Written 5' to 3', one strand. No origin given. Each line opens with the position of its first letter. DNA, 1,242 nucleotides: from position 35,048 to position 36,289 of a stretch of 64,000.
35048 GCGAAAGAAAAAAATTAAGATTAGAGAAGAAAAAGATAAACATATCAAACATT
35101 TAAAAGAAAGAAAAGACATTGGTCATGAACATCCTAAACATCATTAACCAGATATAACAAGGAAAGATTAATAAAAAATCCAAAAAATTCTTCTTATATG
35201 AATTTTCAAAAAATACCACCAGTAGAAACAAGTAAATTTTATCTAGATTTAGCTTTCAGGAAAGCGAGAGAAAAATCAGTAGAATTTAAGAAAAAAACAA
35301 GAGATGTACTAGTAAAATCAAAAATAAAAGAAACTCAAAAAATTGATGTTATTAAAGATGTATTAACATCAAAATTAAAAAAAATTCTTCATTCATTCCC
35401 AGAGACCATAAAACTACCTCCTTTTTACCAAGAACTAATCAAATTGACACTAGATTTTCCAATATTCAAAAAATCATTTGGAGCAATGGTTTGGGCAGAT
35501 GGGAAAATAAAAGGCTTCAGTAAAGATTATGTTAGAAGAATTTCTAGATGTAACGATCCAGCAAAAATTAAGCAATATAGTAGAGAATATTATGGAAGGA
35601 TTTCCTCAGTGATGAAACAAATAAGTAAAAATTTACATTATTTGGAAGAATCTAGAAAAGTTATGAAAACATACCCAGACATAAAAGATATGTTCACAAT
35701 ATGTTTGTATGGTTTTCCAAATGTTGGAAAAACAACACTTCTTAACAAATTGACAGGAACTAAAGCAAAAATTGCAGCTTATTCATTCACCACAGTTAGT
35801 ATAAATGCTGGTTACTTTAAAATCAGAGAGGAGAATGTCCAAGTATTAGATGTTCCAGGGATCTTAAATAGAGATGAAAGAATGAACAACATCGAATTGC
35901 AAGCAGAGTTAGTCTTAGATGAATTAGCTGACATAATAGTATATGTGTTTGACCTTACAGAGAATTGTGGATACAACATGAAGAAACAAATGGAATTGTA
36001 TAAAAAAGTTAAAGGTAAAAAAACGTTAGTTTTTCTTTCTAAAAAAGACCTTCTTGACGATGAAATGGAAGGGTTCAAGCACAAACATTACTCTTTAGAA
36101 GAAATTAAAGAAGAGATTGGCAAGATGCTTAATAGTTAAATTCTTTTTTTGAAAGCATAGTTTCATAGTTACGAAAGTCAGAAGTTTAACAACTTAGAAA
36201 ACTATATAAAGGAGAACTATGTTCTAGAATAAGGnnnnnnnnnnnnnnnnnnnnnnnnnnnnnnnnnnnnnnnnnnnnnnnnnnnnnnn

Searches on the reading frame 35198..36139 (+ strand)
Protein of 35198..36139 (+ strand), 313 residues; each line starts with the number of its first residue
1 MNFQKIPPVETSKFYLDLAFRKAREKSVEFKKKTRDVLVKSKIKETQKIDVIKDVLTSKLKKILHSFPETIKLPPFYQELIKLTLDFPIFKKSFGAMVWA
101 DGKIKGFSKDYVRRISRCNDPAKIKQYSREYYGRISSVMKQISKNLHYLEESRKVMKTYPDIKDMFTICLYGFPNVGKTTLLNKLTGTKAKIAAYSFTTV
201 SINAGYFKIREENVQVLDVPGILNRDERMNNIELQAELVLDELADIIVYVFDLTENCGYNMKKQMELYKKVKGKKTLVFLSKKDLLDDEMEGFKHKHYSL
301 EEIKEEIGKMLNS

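Call 49: search_protein_families(library=pfam, proteins=[window:35198-36139:+], max_evalue=0.001)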
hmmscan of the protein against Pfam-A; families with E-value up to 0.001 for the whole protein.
window:35198-36139:+ (313 aa): 9 families
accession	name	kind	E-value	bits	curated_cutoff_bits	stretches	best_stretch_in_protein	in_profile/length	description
PF17835.6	NOG1_N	-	3.4e-28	99.2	22.9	1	3-162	1-159/160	NOG1 N-terminal helical domain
PF01926.29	MMR_HSR1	-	1.6e-21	77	21.9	1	168-281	2-112/113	50S ribosome-binding GTPase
PF02421.24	FeoB_N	-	2.2e-18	66.7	27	1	167-287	2-119/156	Ferrous iron transport protein B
PF06858.20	NOG1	-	5e-14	52.3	27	1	231-283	1-57/58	Nucleolar GTP-binding protein 1 (NOG1)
PF00009.33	GTP_EFTU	-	4e-05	23.7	26.5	0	197-296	54-145/188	Elongation factor Tu GTP binding domain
PF12643.12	MazG-like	-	0.00019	22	27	0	236-274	31-68/85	MazG-like family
PF00350.29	Dynamin_N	-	0.00028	21.4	27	0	200-282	89-167/168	Dynamin family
PF09439.16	SRPRB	-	0.00035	20.4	25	1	167-255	5-84/178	Signal recognition particle receptor beta subunit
PF00025.27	Arf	-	0.00084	19.3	22.3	0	155-304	4-146/174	ADP-ribosylation factor family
